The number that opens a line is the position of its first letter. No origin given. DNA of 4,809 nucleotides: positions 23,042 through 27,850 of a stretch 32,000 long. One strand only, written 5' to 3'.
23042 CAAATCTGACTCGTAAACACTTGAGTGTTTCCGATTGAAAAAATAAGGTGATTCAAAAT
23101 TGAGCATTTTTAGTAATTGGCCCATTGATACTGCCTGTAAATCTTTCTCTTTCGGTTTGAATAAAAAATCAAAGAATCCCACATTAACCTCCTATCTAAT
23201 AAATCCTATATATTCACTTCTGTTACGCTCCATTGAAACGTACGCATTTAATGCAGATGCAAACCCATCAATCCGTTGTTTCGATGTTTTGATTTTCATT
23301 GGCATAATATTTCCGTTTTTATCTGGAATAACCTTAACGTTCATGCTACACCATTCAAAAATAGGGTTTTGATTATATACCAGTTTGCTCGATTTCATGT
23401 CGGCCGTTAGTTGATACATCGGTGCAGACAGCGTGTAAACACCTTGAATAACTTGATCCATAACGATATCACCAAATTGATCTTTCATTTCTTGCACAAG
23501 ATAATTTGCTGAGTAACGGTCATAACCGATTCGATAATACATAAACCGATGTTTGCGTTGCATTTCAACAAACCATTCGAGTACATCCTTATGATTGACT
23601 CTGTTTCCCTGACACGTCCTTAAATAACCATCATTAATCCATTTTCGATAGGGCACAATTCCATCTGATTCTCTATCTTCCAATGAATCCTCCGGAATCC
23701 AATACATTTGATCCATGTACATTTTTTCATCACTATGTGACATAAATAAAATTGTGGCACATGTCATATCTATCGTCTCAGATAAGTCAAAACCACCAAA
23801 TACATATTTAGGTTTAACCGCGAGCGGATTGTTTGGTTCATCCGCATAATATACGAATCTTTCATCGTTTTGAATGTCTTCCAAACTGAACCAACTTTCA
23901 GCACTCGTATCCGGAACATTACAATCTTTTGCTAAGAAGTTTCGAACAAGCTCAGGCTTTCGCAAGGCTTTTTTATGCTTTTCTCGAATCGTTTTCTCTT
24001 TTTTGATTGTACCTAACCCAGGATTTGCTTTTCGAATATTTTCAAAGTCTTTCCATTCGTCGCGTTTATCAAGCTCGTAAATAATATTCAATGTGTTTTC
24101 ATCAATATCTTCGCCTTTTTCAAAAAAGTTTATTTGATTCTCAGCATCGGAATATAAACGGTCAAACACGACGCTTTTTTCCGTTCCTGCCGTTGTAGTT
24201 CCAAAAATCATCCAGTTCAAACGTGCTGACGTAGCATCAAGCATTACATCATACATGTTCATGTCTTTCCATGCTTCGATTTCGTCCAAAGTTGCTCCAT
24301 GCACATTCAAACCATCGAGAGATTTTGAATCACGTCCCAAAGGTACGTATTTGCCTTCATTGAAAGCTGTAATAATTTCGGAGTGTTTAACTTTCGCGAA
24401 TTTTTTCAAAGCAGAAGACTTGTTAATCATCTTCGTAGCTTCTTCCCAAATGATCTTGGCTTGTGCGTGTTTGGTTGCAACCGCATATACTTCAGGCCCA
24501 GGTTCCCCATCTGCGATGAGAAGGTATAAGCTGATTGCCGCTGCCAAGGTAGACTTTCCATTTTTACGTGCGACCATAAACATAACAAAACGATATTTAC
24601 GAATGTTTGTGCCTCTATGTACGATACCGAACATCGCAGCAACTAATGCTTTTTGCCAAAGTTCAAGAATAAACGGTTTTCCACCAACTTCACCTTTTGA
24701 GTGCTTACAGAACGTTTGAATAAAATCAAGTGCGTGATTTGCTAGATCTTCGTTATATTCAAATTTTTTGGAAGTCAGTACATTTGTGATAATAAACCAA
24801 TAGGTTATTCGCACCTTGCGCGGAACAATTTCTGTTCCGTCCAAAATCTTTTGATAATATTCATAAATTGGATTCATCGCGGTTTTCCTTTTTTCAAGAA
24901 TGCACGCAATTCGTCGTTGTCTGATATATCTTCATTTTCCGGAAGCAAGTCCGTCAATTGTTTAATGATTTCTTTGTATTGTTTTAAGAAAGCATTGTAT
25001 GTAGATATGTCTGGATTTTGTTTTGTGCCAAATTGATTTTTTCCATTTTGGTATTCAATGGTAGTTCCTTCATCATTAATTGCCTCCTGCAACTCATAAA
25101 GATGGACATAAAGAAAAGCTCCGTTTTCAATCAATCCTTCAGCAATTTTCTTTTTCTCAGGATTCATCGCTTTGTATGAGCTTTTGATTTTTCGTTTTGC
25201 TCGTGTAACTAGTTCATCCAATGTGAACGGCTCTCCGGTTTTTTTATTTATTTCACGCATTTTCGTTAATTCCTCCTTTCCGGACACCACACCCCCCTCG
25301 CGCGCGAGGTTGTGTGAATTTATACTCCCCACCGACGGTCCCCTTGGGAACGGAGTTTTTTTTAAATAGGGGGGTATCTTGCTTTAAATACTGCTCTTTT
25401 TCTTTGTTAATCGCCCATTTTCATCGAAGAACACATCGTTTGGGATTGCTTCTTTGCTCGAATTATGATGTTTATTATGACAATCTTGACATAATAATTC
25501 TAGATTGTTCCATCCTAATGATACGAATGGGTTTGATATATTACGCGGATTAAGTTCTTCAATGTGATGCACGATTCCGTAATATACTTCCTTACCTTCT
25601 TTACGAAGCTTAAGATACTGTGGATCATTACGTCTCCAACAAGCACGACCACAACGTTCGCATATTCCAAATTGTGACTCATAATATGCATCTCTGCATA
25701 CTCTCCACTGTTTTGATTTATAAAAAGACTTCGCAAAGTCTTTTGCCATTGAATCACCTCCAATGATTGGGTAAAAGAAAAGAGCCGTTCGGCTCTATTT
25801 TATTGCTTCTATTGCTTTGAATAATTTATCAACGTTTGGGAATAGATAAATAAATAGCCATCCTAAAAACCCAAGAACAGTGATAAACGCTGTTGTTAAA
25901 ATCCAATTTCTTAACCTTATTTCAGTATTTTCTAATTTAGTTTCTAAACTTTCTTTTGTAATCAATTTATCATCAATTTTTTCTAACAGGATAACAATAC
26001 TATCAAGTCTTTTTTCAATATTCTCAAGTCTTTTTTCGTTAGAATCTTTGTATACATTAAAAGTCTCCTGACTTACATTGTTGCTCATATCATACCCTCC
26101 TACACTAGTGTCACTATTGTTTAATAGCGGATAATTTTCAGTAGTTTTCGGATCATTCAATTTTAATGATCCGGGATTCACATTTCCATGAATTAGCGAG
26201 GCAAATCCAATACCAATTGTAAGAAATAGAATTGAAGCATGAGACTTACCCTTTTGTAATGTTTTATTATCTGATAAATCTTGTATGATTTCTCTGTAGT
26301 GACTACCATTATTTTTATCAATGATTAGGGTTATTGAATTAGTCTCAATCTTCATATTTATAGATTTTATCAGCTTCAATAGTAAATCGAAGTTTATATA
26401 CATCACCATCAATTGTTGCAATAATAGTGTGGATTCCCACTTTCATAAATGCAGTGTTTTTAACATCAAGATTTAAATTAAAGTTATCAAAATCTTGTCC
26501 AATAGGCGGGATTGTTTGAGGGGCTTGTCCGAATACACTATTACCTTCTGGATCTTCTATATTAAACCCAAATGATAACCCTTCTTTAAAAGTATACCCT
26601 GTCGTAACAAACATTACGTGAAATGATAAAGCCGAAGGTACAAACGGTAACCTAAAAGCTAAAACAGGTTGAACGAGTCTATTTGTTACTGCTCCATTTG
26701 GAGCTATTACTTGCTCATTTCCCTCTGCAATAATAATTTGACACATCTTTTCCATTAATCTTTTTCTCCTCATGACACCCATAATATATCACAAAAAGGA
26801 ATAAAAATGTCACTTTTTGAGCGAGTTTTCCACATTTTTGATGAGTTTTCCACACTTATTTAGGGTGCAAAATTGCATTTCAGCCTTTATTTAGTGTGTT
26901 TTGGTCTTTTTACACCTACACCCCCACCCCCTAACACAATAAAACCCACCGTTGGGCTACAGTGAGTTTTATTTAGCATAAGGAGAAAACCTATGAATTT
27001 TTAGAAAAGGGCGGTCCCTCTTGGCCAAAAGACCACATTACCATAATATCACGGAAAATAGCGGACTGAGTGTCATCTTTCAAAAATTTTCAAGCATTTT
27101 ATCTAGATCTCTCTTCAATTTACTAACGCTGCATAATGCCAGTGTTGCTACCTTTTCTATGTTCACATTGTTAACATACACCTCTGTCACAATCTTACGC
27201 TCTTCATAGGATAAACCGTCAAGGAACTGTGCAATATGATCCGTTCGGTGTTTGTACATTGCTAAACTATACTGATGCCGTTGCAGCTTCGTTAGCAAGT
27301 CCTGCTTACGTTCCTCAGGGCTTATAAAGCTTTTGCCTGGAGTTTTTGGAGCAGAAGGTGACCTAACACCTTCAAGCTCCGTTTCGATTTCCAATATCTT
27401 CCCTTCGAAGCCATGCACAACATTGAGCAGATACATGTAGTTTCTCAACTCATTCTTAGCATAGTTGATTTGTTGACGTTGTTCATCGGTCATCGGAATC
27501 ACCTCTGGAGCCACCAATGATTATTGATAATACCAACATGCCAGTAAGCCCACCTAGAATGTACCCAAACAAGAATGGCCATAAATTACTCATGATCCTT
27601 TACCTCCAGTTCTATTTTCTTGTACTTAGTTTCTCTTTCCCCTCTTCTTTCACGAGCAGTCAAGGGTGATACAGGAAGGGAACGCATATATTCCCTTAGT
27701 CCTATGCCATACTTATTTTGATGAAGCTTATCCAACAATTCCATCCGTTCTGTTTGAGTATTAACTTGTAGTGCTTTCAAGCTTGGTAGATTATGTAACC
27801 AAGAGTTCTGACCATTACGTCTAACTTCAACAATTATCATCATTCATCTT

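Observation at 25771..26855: Insulated two-gene cassette (beta-rich 136-aa protein plus two-TM coiled-coil membrane protein) between the late activator and the HNH/packaging genes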

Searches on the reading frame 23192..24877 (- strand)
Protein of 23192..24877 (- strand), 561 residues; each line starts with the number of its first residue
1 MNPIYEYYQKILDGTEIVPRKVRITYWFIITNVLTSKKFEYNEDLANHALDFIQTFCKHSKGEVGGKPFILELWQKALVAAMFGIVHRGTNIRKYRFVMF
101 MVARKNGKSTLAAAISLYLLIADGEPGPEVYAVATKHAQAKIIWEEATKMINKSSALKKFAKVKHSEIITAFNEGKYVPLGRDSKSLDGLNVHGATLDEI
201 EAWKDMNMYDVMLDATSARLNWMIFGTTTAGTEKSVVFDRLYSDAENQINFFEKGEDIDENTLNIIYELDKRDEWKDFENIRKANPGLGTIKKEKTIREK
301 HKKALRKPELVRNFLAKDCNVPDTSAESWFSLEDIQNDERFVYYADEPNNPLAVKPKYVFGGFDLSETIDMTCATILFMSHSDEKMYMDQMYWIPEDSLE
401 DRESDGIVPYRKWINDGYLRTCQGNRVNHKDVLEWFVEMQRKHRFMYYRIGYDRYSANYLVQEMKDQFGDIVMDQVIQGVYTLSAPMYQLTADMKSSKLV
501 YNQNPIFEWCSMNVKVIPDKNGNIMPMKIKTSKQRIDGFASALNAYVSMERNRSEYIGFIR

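Call 44: search_dna_similar(query=window:23192-24877:-, collection=phages, mode=protein, max_rows=25)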
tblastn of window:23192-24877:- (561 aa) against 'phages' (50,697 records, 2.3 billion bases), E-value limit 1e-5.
Records with a match: 2521; places in all: 2521; records where one place covers at least 80% of the query: 2083.
Best place of each record, by identity: <60% 2521.
By first word of the organism name: Lactococcus 385; Staphylococcus 235; Streptococcus 230; Vibrio 219; Mycobacterium 156; Enterococcus 144; Paenibacillus 110; Gordonia 97; Arthrobacter 91; Streptomyces 76; and 100 more.
By host as written in the record: - 292; Lactococcus lactis 235; Mycobacterium smegmatis mc2 155 108; Arthrobacter sp. ATCC 21022 62; Staphylococcus aureus 61; Gordonia terrae 3612 56; Ralstonia solanacearum 49; Enterococcus faecalis 43; and 703 more.
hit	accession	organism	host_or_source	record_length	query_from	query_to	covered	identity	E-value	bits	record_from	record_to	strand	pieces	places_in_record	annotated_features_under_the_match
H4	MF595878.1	Caldibacillus phage CBP1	Caldibacillus debilis GB1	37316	2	560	100%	51.3%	6e-164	522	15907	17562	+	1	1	terminase large subunit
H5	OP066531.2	Bacillus phage B13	Bacillus cereus VKM B-13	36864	2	560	100%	48.5%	3e-149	480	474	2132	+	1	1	terminase large subunit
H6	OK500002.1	Bacillus phage vB_BanS_Athena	Bacillus anthracis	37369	2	560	100%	48.0%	3e-152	488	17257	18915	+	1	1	putative terminase large subunit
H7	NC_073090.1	Bacillus phage vB_BanS_Athena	Bacillus anthracis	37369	2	560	100%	48.0%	3e-152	488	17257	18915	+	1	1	putative terminase large subunit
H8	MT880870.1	Staphylococcus phage PhiSepi-HH1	Staphylococcus epidermidis HD21-2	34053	2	560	100%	47.1%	3e-143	463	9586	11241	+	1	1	hypothetical protein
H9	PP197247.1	Terrisporobacter phage TPDSL_ph2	Terrisporobacter petrolearius DSL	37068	2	560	100%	45.8%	1e-145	469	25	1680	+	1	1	terminase large subunit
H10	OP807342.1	Lacticaseibacillus phage P2.4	Lacticaseibacillus paracasei LMG 9193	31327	2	560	100%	44.2%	2e-144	466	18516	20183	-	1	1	hypothetical protein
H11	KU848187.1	Lactobacillus phage PLE2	Lactobacillus casei BL23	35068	2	560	100%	44.1%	8e-145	467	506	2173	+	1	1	terminase large subunit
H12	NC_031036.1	Lactobacillus phage PLE2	Lactobacillus casei BL23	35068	2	560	100%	44.1%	8e-145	467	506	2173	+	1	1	terminase large subunit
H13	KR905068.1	Lactobacillus phage iA2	Lactobacillus paracasei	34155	2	560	100%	44.1%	1e-144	467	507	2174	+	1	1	terminase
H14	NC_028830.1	Lactobacillus phage iA2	Lactobacillus paracasei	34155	2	560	100%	44.1%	1e-144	467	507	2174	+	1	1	terminase large subunit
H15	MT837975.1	Bacteriophage sp.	human fecal samples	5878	2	560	100%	43.3%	5e-133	431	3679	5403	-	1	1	record has no annotation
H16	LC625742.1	Bacteriophage sp.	Enterococcus gallinarum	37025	4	560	99%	40.5%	4e-123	404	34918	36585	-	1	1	phage terminase, large subunit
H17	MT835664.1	Bacteriophage sp.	human fecal samples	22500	1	557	99%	39.4%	4e-108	361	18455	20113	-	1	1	record has no annotation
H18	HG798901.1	Clostridium phage phiCDHM11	-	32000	1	560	100%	38.6%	4e-107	358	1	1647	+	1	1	phiCDHM11_gp1: putative terminase large subunit protein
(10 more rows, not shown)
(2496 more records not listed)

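Call 48: get_annotated_region(hit=H4, flank=5000)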
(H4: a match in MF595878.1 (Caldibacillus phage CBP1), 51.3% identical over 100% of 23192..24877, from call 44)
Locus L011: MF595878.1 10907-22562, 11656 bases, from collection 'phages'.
description: Caldibacillus phage CBP1, complete genome.
organism: Caldibacillus phage CBP1 (NCBI taxid 2036768)
taxonomy: Viruses; Duplodnaviria; Heunggongvirae; Uroviricota; Caudoviricetes
host: Caldibacillus debilis GB1; source: eutrophic marsh; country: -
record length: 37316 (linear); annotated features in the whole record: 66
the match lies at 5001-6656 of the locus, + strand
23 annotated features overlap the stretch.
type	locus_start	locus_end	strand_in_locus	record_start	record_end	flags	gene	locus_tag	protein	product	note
CDS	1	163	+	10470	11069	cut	-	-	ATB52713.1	HNH endonuclease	-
CDS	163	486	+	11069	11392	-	-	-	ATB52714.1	hypothetical protein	-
CDS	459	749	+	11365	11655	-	-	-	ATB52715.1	hypothetical protein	-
CDS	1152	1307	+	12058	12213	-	-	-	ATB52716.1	hypothetical protein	-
CDS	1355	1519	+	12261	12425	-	-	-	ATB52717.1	hypothetical protein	-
CDS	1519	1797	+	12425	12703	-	-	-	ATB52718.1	hypothetical protein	-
CDS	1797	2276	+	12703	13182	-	-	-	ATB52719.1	hypothetical protein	-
CDS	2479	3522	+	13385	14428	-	-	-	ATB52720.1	hypothetical protein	-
CDS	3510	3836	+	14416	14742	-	-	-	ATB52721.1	hypothetical protein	-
CDS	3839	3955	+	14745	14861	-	-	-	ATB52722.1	hypothetical protein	-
CDS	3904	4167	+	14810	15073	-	-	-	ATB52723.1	hypothetical protein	-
CDS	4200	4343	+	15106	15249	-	-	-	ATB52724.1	hypothetical protein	-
CDS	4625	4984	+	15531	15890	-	-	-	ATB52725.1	hypothetical protein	-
CDS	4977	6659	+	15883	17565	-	-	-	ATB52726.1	terminase large subunit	-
CDS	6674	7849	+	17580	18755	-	-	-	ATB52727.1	portal protein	-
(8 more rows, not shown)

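Call 49: get_annotated_region(hit=H6, flank=5000)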
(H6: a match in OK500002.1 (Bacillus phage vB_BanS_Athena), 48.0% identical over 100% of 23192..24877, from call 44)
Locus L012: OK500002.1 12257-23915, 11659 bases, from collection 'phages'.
description: Bacillus phage vB_BanS_Athena, complete genome.
organism: Bacillus phage vB_BanS_Athena (NCBI taxid 2894785)
taxonomy: Viruses; Duplodnaviria; Heunggongvirae; Uroviricota; Caudoviricetes
host: Bacillus anthracis; source: raw sewage; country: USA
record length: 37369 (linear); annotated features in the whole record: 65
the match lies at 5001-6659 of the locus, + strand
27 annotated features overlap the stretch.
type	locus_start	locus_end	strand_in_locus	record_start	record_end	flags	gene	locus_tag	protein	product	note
CDS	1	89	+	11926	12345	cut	-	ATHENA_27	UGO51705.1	hypothetical protein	gp27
CDS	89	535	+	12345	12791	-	-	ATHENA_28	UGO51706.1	hypothetical protein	gp28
CDS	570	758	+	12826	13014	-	-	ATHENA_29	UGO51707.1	hypothetical protein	gp29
CDS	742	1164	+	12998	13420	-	-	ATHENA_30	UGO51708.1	hypothetical protein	gp30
CDS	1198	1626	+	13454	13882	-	-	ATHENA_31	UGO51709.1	hypothetical protein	gp31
CDS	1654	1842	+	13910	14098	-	-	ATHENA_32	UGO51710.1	hypothetical protein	gp32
CDS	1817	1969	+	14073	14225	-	-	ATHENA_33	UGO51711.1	hypothetical protein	gp33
CDS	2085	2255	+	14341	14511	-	-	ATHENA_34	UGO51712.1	hypothetical protein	gp34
CDS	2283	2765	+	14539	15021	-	-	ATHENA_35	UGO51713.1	putative ArpU family transcriptional regulator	gp35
CDS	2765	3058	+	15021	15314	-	-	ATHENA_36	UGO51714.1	putative site-specific integrase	gp36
CDS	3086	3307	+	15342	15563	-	-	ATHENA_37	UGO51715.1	tyrosine-type recombinase/integrase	gp37; tyrosine-type recombinase/integrase, partial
CDS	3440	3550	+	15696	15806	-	-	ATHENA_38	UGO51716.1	hypothetical protein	gp38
CDS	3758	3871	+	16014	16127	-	-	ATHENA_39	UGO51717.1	hypothetical protein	gp39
CDS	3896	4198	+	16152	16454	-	-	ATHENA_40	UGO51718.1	HNH endonuclease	gp40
CDS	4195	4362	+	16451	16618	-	-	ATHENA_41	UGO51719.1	putative helix-turn-helix domain-containing protein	gp41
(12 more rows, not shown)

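Call 50: get_annotated_region(hit=H8, flank=5000)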
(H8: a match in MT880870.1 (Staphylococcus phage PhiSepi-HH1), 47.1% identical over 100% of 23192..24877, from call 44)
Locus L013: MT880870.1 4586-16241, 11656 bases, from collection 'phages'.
description: Staphylococcus phage PhiSepi-HH1, complete genome.
organism: Staphylococcus phage PhiSepi-HH1 (NCBI taxid 2782524)
taxonomy: Viruses; Duplodnaviria; Heunggongvirae; Uroviricota; Caudoviricetes
host: Staphylococcus epidermidis HD21-2; source: -; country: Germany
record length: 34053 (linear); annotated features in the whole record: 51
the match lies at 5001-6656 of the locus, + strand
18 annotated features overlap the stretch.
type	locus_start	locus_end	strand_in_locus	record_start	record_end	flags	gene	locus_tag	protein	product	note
CDS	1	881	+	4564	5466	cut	-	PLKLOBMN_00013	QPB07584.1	hypothetical protein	-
CDS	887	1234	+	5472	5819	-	-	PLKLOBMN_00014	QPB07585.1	hypothetical protein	-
CDS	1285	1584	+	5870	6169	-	-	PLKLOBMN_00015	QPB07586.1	hypothetical protein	-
CDS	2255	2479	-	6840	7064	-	-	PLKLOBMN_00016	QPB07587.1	hypothetical protein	-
CDS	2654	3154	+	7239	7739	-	-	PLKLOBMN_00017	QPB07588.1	hypothetical protein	-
CDS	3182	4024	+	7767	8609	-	-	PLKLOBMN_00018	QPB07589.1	hypothetical protein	-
CDS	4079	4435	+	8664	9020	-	-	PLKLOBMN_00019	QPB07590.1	hypothetical protein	-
CDS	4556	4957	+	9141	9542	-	-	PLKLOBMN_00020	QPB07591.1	hypothetical protein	-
CDS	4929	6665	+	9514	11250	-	-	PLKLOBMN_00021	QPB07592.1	hypothetical protein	-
CDS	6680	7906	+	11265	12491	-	-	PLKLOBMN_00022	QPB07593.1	hypothetical protein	-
CDS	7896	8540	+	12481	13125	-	-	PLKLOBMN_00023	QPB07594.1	hypothetical protein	-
CDS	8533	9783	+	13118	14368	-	-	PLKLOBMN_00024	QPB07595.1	hypothetical protein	-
CDS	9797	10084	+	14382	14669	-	-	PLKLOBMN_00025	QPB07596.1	hypothetical protein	-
CDS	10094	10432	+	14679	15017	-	-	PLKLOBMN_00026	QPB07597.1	hypothetical protein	-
CDS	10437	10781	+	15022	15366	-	-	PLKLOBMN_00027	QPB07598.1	hypothetical protein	-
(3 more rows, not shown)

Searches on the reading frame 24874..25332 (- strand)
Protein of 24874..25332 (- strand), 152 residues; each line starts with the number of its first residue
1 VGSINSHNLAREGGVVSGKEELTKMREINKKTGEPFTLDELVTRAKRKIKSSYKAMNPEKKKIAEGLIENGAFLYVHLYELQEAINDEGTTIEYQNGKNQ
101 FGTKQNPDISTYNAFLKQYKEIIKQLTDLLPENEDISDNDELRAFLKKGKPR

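Call 5: search_protein_families(library=pfam, proteins=[window:24874-25332:-], max_evalue=1)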
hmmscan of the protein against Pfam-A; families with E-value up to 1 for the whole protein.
window:24874-25332:- (152 aa): 8 families
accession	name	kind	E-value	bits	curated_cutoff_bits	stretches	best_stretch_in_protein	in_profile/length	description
PF05119.17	Terminase_4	-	3.5e-05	24.6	24.7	1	62-126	20-81/98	Phage terminase, small subunit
PF08868.15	YugN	-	0.021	15.2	25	1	73-129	75-129/130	YugN-like family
PF22507.2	DUF6994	-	0.044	13.9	27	1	75-125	171-221/226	Family of unknown function (DUF6994)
PF06156.18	YabA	-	0.083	13.9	30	0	113-148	18-54/103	Initiation control protein YabA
PF16522.10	FliS_cochap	-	0.097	13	43.2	1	59-129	71-140/149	Flagellar FLiS export co-chaperone, HP1076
PF14775.11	NYD-SP28_assoc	-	0.11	13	27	1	112-147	21-57/60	Sperm tail C-terminal domain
PF08656.15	DASH_Dad3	-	0.16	12.4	23.1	0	115-140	8-33/76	DASH complex subunit Dad3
PF25100.1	DUF7809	-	0.22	12.2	27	1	99-148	69-118/160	Domain of unknown function (DUF7809)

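Call 6: search_protein_families(library=phrogs, proteins=[window:24874-25332:-], max_evalue=1)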
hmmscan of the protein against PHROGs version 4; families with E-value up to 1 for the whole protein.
window:24874-25332:- (152 aa): 7 families
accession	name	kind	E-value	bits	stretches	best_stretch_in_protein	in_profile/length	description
phrog_1066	-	unknown function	4.1e-28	98.9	1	38-149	9-118/119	-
phrog_5110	-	head and packaging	7.8e-08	33.4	1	65-141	32-107/110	terminase small subunit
phrog_2343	-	head and packaging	0.00013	22.8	1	77-115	36-73/106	terminase small subunit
phrog_83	-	head and packaging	0.00032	21.2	1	67-126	116-171/246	terminase small subunit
phrog_4151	-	DNA, RNA and nucleotide metabolism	0.055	14.3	1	46-128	65-142/154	DNA binding protein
phrog_25509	-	unknown function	0.12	13.6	1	116-145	5-34/102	-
phrog_26537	-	unknown function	0.32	12.2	1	76-109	7-39/70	-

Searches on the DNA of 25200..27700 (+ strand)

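Call 7: search_dna_similar(query=window:25384-27517:+, collection=phages, mode=near, max_rows=25)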
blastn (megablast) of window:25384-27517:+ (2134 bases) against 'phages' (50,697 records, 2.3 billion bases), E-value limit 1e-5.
No match.

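Call 69: search_rna_families(source=window, start=25200, end=27700, threshold=evalue, max_evalue=1)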
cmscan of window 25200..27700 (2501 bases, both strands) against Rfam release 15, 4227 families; matches with E-value up to 1: 0.
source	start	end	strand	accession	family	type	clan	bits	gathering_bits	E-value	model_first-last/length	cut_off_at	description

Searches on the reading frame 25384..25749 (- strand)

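Call 5: search_protein_families(library=pfam, proteins=[window:25384-25749:-], max_evalue=1)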
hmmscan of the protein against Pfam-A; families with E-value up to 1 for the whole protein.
window:25384-25749:- (121 aa): 3 families
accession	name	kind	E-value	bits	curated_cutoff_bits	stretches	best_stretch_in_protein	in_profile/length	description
PF01844.29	HNH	-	1.5e-05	25.5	21.4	1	30-96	1-46/47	HNH endonuclease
PF14279.12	HNH_5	-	0.14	12.6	27.5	1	79-101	28-50/56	HNH endonuclease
PF22586.1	ANCHR-like_BBOX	-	0.49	11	27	1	84-99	18-33/39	ANCHR-like B-box zinc-binding domain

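Call 6: search_protein_families(library=phrogs, proteins=[window:25384-25749:-], max_evalue=1)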
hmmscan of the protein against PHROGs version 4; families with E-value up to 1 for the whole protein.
window:25384-25749:- (121 aa): 13 families
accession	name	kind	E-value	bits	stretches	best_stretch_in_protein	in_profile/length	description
phrog_119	-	DNA, RNA and nucleotide metabolism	1.3e-15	58.1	1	3-101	179-261/443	HNH endonuclease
phrog_4581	-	head and packaging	6.4e-13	49.9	1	4-99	42-113/395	terminase small subunit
phrog_144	-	DNA, RNA and nucleotide metabolism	2.6e-12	47.7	1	7-100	64-138/175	HNH endonuclease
phrog_5956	-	DNA, RNA and nucleotide metabolism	7.6e-10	39.6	1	7-101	39-114/138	HNH endonuclease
phrog_589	-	DNA, RNA and nucleotide metabolism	4.3e-07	30.8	1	6-109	70-153/179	HNH endonuclease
phrog_1271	-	DNA, RNA and nucleotide metabolism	3.8e-06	27.5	1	14-101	253-322/361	HNH endonuclease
phrog_25061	-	DNA, RNA and nucleotide metabolism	8.8e-05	24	1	6-96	118-187/219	HNH endonuclease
phrog_6050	-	DNA, RNA and nucleotide metabolism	0.00019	21.4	1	22-99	306-362/402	HNH endonuclease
phrog_4321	-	DNA, RNA and nucleotide metabolism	0.0013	19.5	0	5-21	38-54/135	HNH endonuclease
phrog_740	-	DNA, RNA and nucleotide metabolism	0.01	15.8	1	15-101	26-91/332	HNH endonuclease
phrog_3106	-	DNA, RNA and nucleotide metabolism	0.038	14.7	1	12-116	144-242/252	HNH endonuclease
phrog_8048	-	DNA, RNA and nucleotide metabolism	0.074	13.2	1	59-98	193-230/273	HNH endonuclease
phrog_2323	-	DNA, RNA and nucleotide metabolism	0.15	13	1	51-115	44-103/113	HNH endonuclease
